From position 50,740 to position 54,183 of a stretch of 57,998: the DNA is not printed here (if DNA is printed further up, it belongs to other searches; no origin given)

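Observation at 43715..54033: Six-gene envelope cluster: two paralogous RND pumps, one atypical adaptor, an AlgE-like barrel and two secreted unknowns, with no TolC-family channel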

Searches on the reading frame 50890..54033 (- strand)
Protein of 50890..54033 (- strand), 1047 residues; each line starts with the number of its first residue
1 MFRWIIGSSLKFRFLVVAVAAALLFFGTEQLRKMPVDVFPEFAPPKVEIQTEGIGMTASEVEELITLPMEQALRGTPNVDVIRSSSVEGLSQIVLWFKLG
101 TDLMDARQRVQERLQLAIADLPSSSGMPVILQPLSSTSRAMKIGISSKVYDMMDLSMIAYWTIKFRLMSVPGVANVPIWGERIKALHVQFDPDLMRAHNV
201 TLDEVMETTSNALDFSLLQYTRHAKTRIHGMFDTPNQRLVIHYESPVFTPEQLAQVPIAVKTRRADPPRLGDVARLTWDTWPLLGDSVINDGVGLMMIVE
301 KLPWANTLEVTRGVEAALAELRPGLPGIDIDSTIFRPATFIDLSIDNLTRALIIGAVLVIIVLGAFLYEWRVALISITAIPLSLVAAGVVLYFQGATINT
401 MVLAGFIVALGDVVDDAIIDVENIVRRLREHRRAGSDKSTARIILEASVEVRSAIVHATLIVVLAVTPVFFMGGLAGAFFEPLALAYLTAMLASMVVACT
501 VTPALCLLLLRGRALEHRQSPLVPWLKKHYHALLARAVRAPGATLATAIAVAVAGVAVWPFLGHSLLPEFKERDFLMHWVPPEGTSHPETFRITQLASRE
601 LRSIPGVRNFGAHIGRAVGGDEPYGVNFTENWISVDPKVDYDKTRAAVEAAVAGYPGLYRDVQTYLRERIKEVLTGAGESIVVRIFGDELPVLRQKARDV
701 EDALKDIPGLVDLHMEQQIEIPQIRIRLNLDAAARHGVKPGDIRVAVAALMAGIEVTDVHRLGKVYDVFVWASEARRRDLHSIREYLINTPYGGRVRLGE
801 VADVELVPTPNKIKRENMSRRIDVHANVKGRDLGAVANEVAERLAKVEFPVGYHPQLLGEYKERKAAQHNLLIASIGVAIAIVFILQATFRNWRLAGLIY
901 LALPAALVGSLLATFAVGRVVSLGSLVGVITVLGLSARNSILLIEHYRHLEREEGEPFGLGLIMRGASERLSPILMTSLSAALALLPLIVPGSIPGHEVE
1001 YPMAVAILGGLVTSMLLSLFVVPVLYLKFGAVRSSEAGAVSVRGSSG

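Call 4: search_protein_families(library=pfam, proteins=[window:50890-54033:-], max_evalue=0.01)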
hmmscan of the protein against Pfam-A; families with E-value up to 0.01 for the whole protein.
window:50890-54033:- (1047 aa): 2 families
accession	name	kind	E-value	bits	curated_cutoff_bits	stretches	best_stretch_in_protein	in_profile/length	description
PF00873.25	ACR_tran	-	5.7e-213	710.1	28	1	9-1029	5-1020/1021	AcrB/AcrD/AcrF family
PF02355.23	SecD_SecF_C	-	1.3e-12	48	20.5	2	870-1021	32-182/189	Protein export membrane protein SecD/SecF, C-terminal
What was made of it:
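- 50890..54033 (-): RND1: a 1047-aa RND permease and the putative substrate-binding subunit. His/Glu residues are invariant at the positions of the HME metal site. ACR_tran covers residues 9-1029 at 710 bits (call 4).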

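Call 5: search_protein_families(library=ncbifam, proteins=[window:50890-54033:-], max_evalue=0.01)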
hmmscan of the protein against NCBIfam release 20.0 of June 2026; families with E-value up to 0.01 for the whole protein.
window:50890-54033:- (1047 aa): 19 families
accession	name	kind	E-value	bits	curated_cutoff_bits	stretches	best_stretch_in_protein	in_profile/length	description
TIGR00914.1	2A0601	subfamily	9e-165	550.1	701.45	1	1-1027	1-1033/1051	CusA/CzcA family heavy metal efflux RND transporter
NF033617.1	RND_permease_2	subfamily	6.5e-149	497.8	1250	1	17-1029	12-1007/1009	multidrug efflux RND transporter permease subunit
NF000282.2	RND_permease_1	subfamily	2.5e-125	419.7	1250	1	18-1027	13-1025/1029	multidrug efflux RND transporter permease subunit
TIGR00915.1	2A0602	subfamily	4.3e-107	359.3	940.35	1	19-1027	15-1026/1050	efflux RND transporter permease subunit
NF007905.0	PRK10614.1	equivalog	2.4e-81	273.8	1774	1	19-1034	17-1013/1025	multidrug efflux RND transporter permease subunit MdtC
NF007842.1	PRK10555.1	equivalog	6.1e-78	262.7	1854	1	19-1027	15-1024/1036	multidrug efflux RND transporter permease AcrD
NF007798.0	PRK10503.1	equivalog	9.7e-75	251.9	1584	1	20-1031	27-1024/1040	MdtB/MuxB family multidrug efflux RND transporter permease subunit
NF007133.0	PRK09579.1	equivalog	1.7e-74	251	1763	1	15-1029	13-1002/1017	multidrug efflux RND transporter permease subunit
NF007131.0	PRK09577.1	equivalog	3.2e-74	250.3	1768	1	20-1032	16-1025/1045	multidrug efflux RND transporter permease subunit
NF011706.2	PRK15127.1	equivalog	2.2e-69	234.4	2150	1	19-1027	15-1027/1049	multidrug efflux RND transporter permease subunit AcrB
NF000037.1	RND_perm_OqxB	exception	1e-67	228.8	2200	2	15-513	12-502/1050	multidrug efflux RND transporter permease subunit OqxB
TIGR00916.1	2A0604s01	subfamily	7.5e-17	61.7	148.6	2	347-498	89-230/231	SecD/SecF family protein translocase subunit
TIGR00966.2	transloc_SecF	equivalog_domain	1.1e-10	41.5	160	2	870-1028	125-278/279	protein translocase subunit SecF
NF009583.0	PRK13024.1-3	subfamily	2.7e-09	35.6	721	2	875-1036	583-740/755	protein translocase subunit SecDF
NF009581.0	PRK13024.1-1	equivalog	4e-05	21.9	1058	0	866-1029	571-729/752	protein translocase subunit SecDF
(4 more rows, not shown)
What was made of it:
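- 50890..54033 (-): The best NCBIfam match is CusA/CzcA TIGR00914 at 550 bits, below the 701 cut-off (call 5).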

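Call 21: search_solved_structures(query=window:50890-54033:-, max_evalue=1e-20)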
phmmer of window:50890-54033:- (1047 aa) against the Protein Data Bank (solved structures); distinct sequences matched with E-value up to 1e-20: 80 (the best 60 are shown).
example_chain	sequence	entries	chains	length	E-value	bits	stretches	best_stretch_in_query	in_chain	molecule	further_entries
4k0e_A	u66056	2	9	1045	4.3e-100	339.2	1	13-1028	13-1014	Heavy metal cation tricomponent efflux pump ZneA(CzcA-like)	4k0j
3t51_A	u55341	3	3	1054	1.3e-91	311.1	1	1-1027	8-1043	Cation efflux system protein CusA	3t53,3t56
3k07_A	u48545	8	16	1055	1.3e-91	311.1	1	1-1027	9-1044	Cation efflux system protein cusA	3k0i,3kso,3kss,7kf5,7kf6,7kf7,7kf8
3ne5_A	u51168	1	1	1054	3.5e-91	309.8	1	3-1027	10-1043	Cation efflux system protein cusA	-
4dop_A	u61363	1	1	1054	1e-90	308.2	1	1-1027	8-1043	Cation efflux system protein CusA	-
4dnr_A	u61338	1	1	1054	1e-90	308.2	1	1-1027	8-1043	Cation efflux system protein CusA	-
4dnt_A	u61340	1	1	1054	2.1e-90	307.2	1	1-1027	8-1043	Cation efflux system protein CusA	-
7b8p_A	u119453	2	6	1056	1.1e-77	265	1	18-1033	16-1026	Efflux pump membrane transporter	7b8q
6ows_A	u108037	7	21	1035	1.2e-77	265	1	18-1032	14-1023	Efflux pump membrane transporter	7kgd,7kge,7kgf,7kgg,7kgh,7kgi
9e9f_B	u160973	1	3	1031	6.4e-75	255.9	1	20-1031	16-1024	Efflux pump membrane transporter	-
8z1u_A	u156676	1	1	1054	8.4e-75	255.5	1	20-1031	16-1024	Efflux pump membrane transporter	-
7wlv_A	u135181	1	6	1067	1.9e-74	254.4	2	20-514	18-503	Efflux pump membrane transporter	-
6z12_A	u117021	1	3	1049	2.8e-74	253.8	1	19-1027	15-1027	Efflux pump membrane transporter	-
4ziv_A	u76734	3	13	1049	8.6e-74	252.2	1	19-1027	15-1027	Multidrug efflux pump subunit AcrB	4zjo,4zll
4ziw_A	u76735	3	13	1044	9.5e-74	252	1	19-1027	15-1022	Multidrug efflux pump subunit AcrB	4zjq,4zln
7o3l_A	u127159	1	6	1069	1.4e-73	251.4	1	19-1027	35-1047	Efflux pump membrane transporter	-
7o3m_A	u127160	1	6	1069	3.4e-73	250.2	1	19-1027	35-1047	Efflux pump membrane transporter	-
4c48_A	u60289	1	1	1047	4.1e-73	249.9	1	19-1027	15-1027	ACRIFLAVINE RESISTANCE PROTEIN B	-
7b5p_B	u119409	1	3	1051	4.2e-73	249.9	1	19-1027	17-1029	Efflux pump membrane transporter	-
7o3n_A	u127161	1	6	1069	4.2e-73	249.9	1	19-1027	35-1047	Efflux pump membrane transporter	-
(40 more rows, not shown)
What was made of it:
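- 50890..54033 (-): The best PDB matches are ZneA at 339 bits and CusA at 311 bits (call 21).
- Closest known: HME-RND metal pumps CusCFBA, CzcCBA and ZneCAB. Same: They are the nearest solved structures and the nearest curated family (calls 5, 21).
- Nearest RND relatives: ZneA and CusA in the PDB, and TIGR00914 among curated families (calls 5, 21).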

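Call 33: search_solved_structures(query=window:50890-54033:-, max_evalue=1e-85, show_alignments=2)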
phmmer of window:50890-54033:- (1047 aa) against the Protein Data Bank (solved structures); distinct sequences matched with E-value up to 1e-85: 7.
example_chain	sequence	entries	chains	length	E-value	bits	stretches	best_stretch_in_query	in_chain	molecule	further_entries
4k0e_A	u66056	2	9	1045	4.3e-100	339.2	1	13-1028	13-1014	Heavy metal cation tricomponent efflux pump ZneA(CzcA-like)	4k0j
3t51_A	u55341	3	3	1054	1.3e-91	311.1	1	1-1027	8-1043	Cation efflux system protein CusA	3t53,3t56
3k07_A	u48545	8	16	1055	1.3e-91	311.1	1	1-1027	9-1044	Cation efflux system protein cusA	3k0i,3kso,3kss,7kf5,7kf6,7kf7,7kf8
3ne5_A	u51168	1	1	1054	3.5e-91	309.8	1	3-1027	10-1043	Cation efflux system protein cusA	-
4dop_A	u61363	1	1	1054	1e-90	308.2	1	1-1027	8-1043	Cation efflux system protein CusA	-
4dnr_A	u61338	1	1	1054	1e-90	308.2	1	1-1027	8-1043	Cation efflux system protein CusA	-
4dnt_A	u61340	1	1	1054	2.1e-90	307.2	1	1-1027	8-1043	Cation efflux system protein CusA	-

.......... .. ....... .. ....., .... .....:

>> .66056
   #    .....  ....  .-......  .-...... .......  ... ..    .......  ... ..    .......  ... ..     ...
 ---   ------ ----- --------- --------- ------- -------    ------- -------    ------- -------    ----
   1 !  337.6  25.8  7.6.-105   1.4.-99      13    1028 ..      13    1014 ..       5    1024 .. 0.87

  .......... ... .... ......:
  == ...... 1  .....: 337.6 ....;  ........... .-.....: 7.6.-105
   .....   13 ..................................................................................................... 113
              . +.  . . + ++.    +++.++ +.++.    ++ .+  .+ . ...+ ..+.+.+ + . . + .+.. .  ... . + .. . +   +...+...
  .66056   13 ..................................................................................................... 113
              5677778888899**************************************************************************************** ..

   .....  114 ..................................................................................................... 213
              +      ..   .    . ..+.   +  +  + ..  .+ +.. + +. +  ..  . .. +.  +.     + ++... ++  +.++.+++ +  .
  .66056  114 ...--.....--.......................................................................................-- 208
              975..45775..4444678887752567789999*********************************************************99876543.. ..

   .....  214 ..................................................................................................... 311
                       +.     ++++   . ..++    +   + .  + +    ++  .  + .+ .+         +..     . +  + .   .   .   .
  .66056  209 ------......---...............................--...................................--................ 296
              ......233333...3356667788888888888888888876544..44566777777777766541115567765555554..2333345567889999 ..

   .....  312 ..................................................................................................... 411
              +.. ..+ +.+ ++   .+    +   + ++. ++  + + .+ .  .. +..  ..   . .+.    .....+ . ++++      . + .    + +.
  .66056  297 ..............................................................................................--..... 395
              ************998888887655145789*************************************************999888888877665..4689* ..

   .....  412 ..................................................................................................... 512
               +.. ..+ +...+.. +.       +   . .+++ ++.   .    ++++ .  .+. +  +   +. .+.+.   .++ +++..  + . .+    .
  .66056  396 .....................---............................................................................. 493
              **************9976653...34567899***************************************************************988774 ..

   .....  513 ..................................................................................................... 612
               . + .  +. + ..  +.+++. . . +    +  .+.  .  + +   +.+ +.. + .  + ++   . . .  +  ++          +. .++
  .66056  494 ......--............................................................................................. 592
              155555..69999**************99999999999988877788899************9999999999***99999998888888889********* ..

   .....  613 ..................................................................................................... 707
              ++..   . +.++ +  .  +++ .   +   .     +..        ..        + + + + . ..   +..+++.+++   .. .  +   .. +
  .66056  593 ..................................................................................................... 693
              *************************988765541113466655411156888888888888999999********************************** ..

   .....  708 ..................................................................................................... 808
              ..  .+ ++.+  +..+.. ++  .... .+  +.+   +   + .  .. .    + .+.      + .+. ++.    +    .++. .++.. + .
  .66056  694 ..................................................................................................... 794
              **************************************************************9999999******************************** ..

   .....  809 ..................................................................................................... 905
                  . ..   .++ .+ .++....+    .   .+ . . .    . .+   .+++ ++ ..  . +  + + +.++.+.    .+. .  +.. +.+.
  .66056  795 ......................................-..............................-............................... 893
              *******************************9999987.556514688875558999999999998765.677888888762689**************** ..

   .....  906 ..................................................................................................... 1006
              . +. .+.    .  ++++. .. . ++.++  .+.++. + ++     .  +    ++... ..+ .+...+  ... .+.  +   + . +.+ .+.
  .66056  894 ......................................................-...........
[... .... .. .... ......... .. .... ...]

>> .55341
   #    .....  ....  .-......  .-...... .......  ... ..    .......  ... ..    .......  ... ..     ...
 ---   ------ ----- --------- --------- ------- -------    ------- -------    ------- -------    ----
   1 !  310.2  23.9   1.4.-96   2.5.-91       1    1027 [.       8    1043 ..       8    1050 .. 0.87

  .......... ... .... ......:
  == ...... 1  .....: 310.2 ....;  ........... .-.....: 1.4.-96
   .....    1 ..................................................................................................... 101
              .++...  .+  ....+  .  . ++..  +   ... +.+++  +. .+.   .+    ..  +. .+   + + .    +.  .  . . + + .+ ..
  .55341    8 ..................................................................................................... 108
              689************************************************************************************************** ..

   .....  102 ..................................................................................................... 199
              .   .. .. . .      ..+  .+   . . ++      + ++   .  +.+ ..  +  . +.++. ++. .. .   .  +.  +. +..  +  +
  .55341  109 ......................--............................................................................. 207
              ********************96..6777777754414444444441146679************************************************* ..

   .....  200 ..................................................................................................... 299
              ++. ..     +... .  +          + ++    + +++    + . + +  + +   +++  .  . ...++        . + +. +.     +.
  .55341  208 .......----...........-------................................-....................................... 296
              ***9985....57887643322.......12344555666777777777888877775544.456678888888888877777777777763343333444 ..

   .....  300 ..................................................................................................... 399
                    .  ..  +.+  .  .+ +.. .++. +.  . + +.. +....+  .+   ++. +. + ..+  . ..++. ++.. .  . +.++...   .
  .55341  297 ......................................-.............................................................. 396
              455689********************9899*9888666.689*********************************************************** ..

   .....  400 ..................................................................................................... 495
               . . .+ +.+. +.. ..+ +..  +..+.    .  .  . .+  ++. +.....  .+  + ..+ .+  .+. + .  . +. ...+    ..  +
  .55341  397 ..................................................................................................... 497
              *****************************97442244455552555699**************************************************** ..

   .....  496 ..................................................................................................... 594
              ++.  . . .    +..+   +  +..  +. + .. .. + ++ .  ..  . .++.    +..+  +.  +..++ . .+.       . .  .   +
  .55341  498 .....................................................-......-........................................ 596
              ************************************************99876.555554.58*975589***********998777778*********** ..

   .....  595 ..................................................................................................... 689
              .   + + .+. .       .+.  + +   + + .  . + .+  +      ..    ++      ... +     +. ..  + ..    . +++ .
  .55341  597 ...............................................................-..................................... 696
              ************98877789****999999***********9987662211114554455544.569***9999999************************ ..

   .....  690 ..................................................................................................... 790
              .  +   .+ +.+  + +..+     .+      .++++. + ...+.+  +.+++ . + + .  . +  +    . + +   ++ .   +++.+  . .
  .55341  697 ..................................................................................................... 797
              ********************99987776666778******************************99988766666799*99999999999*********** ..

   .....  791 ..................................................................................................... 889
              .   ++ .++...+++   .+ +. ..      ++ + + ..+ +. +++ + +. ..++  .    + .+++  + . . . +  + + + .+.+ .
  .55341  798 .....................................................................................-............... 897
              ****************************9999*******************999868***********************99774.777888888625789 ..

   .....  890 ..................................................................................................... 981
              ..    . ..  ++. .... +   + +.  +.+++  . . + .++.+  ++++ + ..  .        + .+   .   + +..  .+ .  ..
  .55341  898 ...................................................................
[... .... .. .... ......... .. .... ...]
